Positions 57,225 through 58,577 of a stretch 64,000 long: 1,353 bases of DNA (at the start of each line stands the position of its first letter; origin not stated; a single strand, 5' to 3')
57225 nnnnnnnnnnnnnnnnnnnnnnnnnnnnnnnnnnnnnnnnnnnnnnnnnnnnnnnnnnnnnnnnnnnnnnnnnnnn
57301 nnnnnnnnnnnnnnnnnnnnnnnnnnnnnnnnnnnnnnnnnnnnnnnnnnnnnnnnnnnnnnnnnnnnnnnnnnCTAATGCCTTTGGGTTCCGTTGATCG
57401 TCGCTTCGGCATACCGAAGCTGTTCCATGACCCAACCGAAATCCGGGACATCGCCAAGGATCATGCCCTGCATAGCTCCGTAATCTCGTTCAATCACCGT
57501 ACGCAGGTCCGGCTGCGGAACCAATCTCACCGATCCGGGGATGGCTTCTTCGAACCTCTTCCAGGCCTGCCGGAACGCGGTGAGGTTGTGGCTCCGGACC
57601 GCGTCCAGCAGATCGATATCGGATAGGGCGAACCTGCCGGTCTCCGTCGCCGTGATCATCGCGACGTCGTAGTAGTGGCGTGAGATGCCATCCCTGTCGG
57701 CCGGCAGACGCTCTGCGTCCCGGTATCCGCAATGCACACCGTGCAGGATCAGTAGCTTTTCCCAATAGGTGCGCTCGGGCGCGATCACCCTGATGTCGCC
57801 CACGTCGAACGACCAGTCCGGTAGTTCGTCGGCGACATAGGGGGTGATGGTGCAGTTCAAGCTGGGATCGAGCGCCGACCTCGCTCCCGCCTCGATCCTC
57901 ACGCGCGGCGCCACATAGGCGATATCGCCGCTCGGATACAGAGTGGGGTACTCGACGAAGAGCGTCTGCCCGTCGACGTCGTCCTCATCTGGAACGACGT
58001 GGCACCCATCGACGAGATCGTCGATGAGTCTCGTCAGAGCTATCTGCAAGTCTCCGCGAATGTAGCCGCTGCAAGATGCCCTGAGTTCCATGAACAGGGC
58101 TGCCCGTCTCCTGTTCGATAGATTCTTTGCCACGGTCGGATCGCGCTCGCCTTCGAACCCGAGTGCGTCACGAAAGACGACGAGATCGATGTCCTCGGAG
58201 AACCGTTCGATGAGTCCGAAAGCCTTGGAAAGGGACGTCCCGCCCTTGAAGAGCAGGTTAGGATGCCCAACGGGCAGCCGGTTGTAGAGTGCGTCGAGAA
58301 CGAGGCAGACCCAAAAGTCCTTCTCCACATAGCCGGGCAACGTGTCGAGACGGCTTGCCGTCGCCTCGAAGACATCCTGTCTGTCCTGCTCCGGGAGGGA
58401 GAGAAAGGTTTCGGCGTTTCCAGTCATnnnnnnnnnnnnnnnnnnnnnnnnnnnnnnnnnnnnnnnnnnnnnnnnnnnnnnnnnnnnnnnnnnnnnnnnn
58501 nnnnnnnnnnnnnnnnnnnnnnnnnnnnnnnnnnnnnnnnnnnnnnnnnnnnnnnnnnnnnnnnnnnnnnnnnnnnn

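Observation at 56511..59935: High-GC foreign island fused to the 3' end of tRNA-Asn, with no recombinase and a decayed cargo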

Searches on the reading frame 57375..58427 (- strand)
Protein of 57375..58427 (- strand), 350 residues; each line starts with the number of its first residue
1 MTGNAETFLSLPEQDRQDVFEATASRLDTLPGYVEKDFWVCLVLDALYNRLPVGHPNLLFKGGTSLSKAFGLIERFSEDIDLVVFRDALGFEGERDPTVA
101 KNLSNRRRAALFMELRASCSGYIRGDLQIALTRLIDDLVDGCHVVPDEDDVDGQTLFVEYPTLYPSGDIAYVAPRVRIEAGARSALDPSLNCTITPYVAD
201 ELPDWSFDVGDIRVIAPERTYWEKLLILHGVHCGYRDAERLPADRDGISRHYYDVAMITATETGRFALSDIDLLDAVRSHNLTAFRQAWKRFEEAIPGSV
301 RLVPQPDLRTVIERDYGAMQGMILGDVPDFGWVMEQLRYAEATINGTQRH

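Call 8: search_protein_families(library=pfam, proteins=[window:57375-58427:-], max_evalue=0.01)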
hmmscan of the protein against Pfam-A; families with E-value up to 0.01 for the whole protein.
window:57375-58427:- (350 aa): 2 families
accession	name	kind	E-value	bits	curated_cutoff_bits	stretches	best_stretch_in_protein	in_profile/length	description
PF08843.17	AbiEii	-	1e-34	121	22.5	1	50-335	7-237/238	Nucleotidyl transferase AbiEii toxin, Type IV TA system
PF16952.10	Gln-synt_N_2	-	0.0033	17.7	35.7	0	114-185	20-93/112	Glutamine synthetase N-terminal domain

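Call 12: find_encoding_contigs(protein=window:57375-58427:-, flank=10000, max_places=10)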
Protein window:57375-58427:- (350 aa): no gene with exactly this product is on record in the collection.

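Call 27: find_homologous_proteins(query=window:57375-58427:-, max_evalue=1e-30)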
Query window:57375-58427:- (350 aa): 7240 proteins with E <= 1e-30 among 8000 candidates; the best 120 are listed.
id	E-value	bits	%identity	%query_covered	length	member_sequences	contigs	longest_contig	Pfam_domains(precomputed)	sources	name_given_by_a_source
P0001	2.3e-233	791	99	100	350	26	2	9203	PF08843.18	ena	-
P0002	3.5e-216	735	93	99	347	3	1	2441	PF08843.18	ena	-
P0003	2.3e-214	729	92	99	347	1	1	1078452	PF08843.18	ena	-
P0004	9.9e-211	717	90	99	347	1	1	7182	PF08843.18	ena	-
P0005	7.8e-201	684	86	99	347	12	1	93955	PF08843.18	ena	-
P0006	1.9e-200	683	85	99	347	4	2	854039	PF08843.18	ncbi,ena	-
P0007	3.3e-200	682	86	99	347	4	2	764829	PF08843.18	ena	-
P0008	3.9e-200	682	86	99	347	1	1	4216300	PF08843.18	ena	-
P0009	6.2e-200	681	85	99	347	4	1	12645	PF08843.18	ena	-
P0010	5.3e-198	675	83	99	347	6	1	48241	PF08843.18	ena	-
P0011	2.2e-197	673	84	99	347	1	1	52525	PF08843.18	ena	-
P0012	1.4e-195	667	84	99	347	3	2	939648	PF08843.18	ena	-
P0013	1.5e-195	667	83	99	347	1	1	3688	PF08843.18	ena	-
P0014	2.5e-195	666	83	99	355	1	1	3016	PF08843.18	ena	-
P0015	1.6e-194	664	82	99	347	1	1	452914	PF08843.18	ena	-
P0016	6.4e-194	662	82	99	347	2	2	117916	PF08843.18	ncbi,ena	-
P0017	6.7e-194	662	83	99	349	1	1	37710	PF08843.18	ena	-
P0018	2.2e-193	660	82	99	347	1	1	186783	PF08843.18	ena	-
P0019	1.3e-192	657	82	99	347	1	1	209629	PF08843.18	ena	-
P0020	2.4e-192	657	82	100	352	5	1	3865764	PF08843.18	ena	-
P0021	1.3e-191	654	83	98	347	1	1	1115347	PF08843.18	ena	-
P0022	1.1e-189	648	82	99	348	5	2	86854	PF08843.18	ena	-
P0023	1.9e-189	647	81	99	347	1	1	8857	PF08843.18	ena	-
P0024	4.5e-189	646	80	99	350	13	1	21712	PF08843.18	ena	-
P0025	9.8e-189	645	82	99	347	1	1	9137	PF08843.18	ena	-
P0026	1.7e-188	644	82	99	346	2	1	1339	PF08843.18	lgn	-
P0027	4.2e-188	643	79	99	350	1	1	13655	PF08843.18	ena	-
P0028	5.5e-187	639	80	99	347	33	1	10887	PF08843.18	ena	-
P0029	8.6e-187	638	78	99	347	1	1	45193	PF08843.18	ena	-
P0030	9.1e-187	638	80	99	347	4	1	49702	PF08843.18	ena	-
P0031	1.0e-186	638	79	99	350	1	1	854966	PF08843.18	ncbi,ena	-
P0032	4.2e-186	636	79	99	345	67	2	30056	PF08843.18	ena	-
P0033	7.8e-185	632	78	100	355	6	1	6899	PF08843.18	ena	-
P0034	1.0e-184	631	79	99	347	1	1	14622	PF08843.18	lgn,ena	-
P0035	2.5e-184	630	80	99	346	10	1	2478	PF08843.18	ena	-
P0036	3.1e-184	630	78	99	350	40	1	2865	PF08843.18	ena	-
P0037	4.0e-184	629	80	99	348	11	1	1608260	PF08843.18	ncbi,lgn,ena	-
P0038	2.7e-183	627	78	99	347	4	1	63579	PF08843.18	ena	-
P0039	3.3e-183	626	78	99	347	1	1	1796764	PF08843.18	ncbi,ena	-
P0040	6.5e-183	626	78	99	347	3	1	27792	PF08843.18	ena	-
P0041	7.6e-183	625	78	99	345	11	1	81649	PF08843.18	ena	-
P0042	8.3e-183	625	78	99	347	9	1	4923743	PF08843.18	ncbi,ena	-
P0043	8.7e-183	625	79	99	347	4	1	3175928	PF08843.18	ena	-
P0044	2.2e-182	624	78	99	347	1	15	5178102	PF08843.18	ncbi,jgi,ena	-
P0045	7.5e-182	622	77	99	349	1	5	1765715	PF08843.18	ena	-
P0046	8.8e-182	622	78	99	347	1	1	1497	PF08843.18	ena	-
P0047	1.3e-181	621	78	99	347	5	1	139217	PF08843.18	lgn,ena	-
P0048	1.3e-181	621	78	99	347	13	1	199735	PF08843.18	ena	-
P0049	1.6e-181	621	78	99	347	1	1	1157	PF08843.18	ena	-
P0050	1.9e-181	621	78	99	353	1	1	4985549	PF08843.18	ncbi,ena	-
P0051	2.1e-181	621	79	99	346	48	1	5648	PF08843.18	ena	-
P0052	3.1e-181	620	77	99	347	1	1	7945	PF08843.18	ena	-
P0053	1.0e-180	618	75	99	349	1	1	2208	PF08843.18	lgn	-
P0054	1.6e-180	618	78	99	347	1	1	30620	PF08843.18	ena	-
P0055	4.5e-180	616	77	99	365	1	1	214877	PF08843.18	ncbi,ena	-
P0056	5.2e-180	616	77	99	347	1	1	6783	PF08843.18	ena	-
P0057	7.0e-180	616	78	99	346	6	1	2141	PF08843.18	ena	-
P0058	8.5e-180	615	76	99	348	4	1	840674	PF08843.18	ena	-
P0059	8.7e-180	615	76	99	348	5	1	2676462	PF08843.18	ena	-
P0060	1.0e-179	615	78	99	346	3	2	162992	PF08843.18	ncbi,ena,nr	ncbi:MAG: nucleotidyl transferase AbiEii/AbiGii toxin family protein [Deltaproteobacteria bacterium]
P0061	1.9e-179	614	78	99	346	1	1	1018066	PF08843.18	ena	-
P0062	2.9e-179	613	78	99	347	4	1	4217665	PF08843.18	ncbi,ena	-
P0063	3.2e-179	613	77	99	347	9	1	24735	PF08843.18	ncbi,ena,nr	ncbi:MAG: nucleotidyl transferase AbiEii/AbiGii toxin family protein [Gemmatimonadetes bacterium]|nr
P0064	3.0e-178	610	75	99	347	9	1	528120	PF08843.18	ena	-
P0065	1.3e-177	608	75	100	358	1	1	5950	PF08843.18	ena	-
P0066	1.4e-177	608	76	99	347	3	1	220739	PF08843.18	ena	-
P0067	2.5e-177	607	77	99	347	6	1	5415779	PF08843.18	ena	-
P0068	1.8e-176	604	77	97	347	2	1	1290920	PF08843.18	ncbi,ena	-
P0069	2.3e-176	604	76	99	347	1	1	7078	PF08843.18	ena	-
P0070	3.2e-176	603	77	97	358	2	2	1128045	PF08843.18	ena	-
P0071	3.6e-176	603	75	99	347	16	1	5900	PF08843.18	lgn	-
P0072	4.4e-176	603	76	99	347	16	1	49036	PF08843.18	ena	-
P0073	5.1e-176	603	76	99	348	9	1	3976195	PF08843.18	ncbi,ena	-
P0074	6.8e-176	602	74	100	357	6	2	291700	PF08843.18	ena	-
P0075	1.2e-175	602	76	99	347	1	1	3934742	PF08843.18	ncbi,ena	-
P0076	1.4e-175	601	76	99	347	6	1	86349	PF08843.18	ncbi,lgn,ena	-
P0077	1.6e-175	601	75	99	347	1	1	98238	PF08843.18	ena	-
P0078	1.6e-175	601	76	99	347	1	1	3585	PF08843.18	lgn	-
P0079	2.8e-175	600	75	99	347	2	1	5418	PF08843.18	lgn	-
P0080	5.0e-175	600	76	99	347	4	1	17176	PF08843.18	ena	-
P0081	7.4e-175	599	74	99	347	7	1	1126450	PF08843.18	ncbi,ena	-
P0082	7.9e-175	599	76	99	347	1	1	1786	PF08843.18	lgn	-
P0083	1.0e-174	599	76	99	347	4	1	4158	PF08843.18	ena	-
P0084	1.2e-174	598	77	97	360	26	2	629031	PF08843.18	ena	-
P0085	1.2e-174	598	77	97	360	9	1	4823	PF08843.18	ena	-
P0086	1.3e-174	598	75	99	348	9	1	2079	PF08843.18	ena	-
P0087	1.7e-174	598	74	99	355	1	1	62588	PF08843.18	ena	-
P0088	1.9e-174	598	75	99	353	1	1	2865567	PF08843.18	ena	-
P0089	2.3e-174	597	75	99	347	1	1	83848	PF08843.18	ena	-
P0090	4.7e-174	596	73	99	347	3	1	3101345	PF08843.18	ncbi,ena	-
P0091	5.4e-174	596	75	99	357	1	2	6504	PF08843.18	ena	-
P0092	6.4e-174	596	74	99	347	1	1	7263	PF08843.18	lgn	-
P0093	8.0e-174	596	73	99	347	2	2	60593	PF08843.18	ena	-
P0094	9.4e-174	595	77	97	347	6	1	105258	PF08843.18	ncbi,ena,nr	ncbi:MAG: nucleotidyl transferase AbiEii/AbiGii toxin family protein [Truepera sp.]|nr:nucleotidyl t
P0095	1.1e-173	595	76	99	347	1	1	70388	PF08843.18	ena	-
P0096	1.5e-173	595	75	99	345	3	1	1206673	PF08843.18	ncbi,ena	-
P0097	1.6e-173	595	74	99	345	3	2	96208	PF08843.18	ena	-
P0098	1.7e-173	595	76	99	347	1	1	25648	PF08843.18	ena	-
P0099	1.8e-173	594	74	99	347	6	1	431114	PF08843.18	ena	-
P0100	4.6e-173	593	74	99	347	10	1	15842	PF08843.18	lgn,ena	-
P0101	4.9e-173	593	75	98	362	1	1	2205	PF08843.18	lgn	-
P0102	5.5e-173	593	73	99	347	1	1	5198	PF08843.18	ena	-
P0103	6.3e-173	593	76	99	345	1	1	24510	PF08843.18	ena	-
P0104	7.5e-173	592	75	99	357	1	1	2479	PF08843.18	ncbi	-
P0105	7.8e-173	592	74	99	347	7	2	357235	PF08843.18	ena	-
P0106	1.1e-172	592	72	99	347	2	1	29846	PF08843.18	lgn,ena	-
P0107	1.1e-172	592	73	100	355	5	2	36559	PF08843.18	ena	-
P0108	1.3e-172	592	74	99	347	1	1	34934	PF08843.18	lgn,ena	-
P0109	5.6e-172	590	74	99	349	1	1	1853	PF08843.18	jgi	jgi:hypothetical protein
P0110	6.3e-172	589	75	99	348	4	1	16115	PF08843.18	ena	-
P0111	1.3e-171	588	75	99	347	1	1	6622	PF08843.18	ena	-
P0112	1.3e-171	588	75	97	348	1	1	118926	PF08843.18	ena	-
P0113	1.6e-171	588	73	99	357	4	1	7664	PF08843.18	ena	-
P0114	2.4e-171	587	74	99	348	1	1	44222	PF08843.18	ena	-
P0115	5.6e-171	586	75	99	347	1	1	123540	PF08843.18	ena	-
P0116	5.7e-171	586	74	99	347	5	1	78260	PF08843.18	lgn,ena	-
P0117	6.8e-171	586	72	99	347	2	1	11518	PF08843.18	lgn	-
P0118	6.9e-171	586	74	99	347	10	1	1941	PF08843.18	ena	-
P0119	7.3e-171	586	74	99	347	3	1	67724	PF08843.18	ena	-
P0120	1.2e-170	585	72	99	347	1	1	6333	PF08843.18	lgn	-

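Call 28: search_protein_families(library=padloc, proteins=[window:57375-58427:-], max_evalue=0.01)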
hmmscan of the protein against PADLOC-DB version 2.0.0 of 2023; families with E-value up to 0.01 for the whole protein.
window:57375-58427:- (350 aa): 20 families
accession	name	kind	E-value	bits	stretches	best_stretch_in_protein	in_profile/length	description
PDLC02289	AbiEii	-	4.8e-91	303.5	1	6-348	4-304/309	AbiEii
PDLC02292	AbiEii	-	1.9e-35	121.1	2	15-92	9-75/283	AbiEii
PDLC02315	AbiEii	-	3.6e-32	109.9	1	17-346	17-345/352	AbiEii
PDLC02322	AbiEii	-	5.5e-25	86.5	2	15-87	7-79/324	AbiEii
PDLC02297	AbiEii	-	6.6e-22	76.2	1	15-265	3-225/307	AbiEii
PDLC02302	AbiEii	-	6.3e-21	73.1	2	27-88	19-79/313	AbiEii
PDLC02316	AbiEii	-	1.5e-12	45.6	1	19-87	13-79/314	AbiEii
PDLC02304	AbiEii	-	2.8e-09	35.3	1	21-83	8-68/260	AbiEii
PDLC02323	AbiEii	-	1.3e-08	32.8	1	33-84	18-65/248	AbiEii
PDLC02317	AbiEii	-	2.8e-07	27.9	1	16-84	4-70/396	AbiEii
PDLC02294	AbiEii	-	4.3e-07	28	1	33-85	21-73/260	AbiEii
PDLC02303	AbiEii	-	2.6e-06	25.1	1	33-86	19-69/249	AbiEii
PDLC02307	AbiEii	-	2.2e-05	22.3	1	57-82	22-46/219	AbiEii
PDLC02299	AbiEii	-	0.00034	18.1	1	52-84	40-72/344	AbiEii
PDLC02318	AbiEii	-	0.00079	16.9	1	44-89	30-74/280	AbiEii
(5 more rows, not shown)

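Call 29: find_encoding_contigs(protein=P0001, flank=10000, max_places=6)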
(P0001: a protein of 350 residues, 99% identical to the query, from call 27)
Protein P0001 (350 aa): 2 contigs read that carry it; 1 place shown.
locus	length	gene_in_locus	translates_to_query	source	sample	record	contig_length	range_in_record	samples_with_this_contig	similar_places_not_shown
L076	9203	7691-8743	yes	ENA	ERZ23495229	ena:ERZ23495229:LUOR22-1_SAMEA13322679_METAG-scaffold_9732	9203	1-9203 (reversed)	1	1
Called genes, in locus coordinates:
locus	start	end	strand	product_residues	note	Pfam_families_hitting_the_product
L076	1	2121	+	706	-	?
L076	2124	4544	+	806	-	PF01266:DAO, PF07992:Pyr_redox_2 (faint), PF16350:FAO_M, PF01571:GCV_T, PF08669:GCV_T_C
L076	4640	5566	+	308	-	PF01633:Choline_kinase, PF01636:APH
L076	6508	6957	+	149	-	-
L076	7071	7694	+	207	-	PF19570:DUF6088, PF13338:AbiEi_4 (weak)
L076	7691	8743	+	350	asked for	PF08843:AbiEii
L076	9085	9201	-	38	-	?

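Call 30: find_encoding_contigs(protein=P0003, flank=10000, max_places=4)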
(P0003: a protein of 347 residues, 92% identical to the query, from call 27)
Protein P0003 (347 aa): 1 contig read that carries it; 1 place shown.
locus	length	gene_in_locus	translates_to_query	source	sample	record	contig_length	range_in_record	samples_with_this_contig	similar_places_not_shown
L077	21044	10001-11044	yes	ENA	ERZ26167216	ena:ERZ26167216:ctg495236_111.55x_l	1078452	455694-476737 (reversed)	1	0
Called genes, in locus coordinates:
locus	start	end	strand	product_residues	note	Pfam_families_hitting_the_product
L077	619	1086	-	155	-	PF05119:Terminase_4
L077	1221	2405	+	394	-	PF14294:DUF4372, PF01609:DDE_Tnp_1, PF13612:DDE_Tnp_1_3 (weak)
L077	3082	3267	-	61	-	-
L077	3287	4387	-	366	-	-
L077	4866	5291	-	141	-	-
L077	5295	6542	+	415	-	PF13542:HTH_Tnp_ISL3 (weak), PF01610:DDE_Tnp_ISL3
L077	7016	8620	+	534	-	PF00239:Resolvase, PF07508:Recombinase, PF13408:Zn_ribbon_recom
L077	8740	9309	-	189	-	PF02586:SRAP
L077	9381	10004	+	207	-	PF19570:DUF6088, PF13338:AbiEi_4 (faint)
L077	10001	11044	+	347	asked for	PF08843:AbiEii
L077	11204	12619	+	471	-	PF04851:ResIII (weak), PF00270:DEAD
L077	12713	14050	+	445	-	-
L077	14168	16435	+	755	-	PF00271:Helicase_C (weak), PF09369:MZB, PF04480:DUF559 (weak)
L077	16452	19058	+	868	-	PF00176:SNF2-rel_dom, PF00270:DEAD, PF04851:ResIII, PF00271:Helicase_C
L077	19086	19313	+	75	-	-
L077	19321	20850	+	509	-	PF00589:Phage_integrase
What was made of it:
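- On Large-serine-recombinase-borne element: L077 has a 534-aa Resolvase/Recombinase/Zn_ribbon gene next to SRAP (call 30).
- The parent-like locus L077 carries a 509-aa tyrosine integrase about 8 kb beyond the helicase (call 30).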

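Call 33: find_encoding_contigs(protein=P0008, flank=10000, max_places=3)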
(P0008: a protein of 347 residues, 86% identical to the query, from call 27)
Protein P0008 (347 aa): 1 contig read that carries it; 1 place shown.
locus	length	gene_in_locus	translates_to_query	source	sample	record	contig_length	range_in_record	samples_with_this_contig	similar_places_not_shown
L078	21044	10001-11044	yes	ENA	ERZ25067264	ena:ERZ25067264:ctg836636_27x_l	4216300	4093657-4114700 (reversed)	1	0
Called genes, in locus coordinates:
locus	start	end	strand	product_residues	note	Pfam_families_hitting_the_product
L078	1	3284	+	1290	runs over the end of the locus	PF00873:ACR_tran, PF03176:MMPL (weak), PF00873:ACR_tran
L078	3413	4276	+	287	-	PF13449:Phytase-like (faint), PF25021:TEN_NHL, PF01436:NHL (weak)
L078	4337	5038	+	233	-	PF00589:Phage_integrase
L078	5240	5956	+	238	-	PF14659:Phage_int_SAM_3 (weak)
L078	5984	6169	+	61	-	-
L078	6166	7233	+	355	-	PF01939:NucS_C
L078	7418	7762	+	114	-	PF13860:FlgD_ig (faint)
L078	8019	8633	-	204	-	PF05721:PhyH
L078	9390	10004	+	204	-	PF19570:DUF6088, PF13338:AbiEi_4 (faint)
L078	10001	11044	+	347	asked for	PF08843:AbiEii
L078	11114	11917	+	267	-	-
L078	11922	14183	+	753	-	PF19778:RE_endonuc (weak)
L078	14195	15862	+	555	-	PF01555:N6_N4_Mtase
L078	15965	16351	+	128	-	-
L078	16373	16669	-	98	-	-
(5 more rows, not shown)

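Call 34: find_encoding_contigs(protein=P0006, flank=10000, max_places=3)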
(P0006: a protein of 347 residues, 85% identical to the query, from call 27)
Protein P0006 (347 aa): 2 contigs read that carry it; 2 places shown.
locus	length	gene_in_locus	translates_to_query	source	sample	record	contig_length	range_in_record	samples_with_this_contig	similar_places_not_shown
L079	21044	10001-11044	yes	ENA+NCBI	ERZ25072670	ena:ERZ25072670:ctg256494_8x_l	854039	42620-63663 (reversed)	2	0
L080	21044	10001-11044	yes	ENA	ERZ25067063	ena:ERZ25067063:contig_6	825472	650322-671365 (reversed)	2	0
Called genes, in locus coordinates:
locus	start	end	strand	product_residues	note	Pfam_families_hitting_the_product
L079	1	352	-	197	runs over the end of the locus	PF13338:AbiEi_4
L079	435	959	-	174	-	-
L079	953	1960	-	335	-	PF03237:Terminase_6N (weak)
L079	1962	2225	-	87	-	-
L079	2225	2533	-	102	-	-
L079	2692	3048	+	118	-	-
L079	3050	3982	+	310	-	PF02899:Phage_int_SAM_1 (weak), PF00589:Phage_integrase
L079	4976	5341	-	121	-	-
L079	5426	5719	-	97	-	-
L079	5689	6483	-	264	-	-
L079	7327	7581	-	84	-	-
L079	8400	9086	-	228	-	PF02586:SRAP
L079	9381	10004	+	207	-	PF19570:DUF6088, PF13338:AbiEi_4 (weak)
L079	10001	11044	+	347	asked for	PF08843:AbiEii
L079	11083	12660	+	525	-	PF04851:ResIII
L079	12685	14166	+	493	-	PF19778:RE_endonuc (weak)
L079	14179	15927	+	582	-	PF01555:N6_N4_Mtase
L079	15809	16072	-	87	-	PF16075:DUF4815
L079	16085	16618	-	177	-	PF25691:BW3TFN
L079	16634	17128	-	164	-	-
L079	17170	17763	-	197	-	-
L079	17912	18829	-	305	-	PF09684:Tail_P2_I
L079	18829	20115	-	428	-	PF04865:Baseplate_J (faint), PF26079:Baseplate_J_C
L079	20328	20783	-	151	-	PF04965:GPW_gp25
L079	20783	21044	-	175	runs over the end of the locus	-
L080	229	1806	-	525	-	PF04860:Phage_portal (weak)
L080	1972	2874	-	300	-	PF08843:AbiEii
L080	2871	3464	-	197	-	PF13338:AbiEi_4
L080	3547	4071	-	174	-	-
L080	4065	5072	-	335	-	PF03237:Terminase_6N (weak)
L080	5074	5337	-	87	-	-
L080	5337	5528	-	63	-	-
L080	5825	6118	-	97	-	-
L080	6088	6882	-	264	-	-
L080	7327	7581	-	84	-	-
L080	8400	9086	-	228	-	PF02586:SRAP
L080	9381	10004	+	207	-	PF19570:DUF6088, PF13338:AbiEi_4 (weak)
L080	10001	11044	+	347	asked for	PF08843:AbiEii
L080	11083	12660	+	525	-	PF04851:ResIII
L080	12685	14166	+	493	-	PF19778:RE_endonuc (weak)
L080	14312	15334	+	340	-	PF14294:DUF4372, PF01609:DDE_Tnp_1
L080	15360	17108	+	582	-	PF01555:N6_N4_Mtase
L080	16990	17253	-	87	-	PF16075:DUF4815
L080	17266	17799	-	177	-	PF25691:BW3TFN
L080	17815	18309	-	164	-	-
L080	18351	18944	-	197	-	-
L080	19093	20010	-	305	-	PF09684:Tail_P2_I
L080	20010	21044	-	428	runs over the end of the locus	PF04865:Baseplate_J (faint), PF26079:Baseplate_J_C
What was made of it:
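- The same module sits in prophages (L079, L080), which could act as transducing vectors (call 34).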
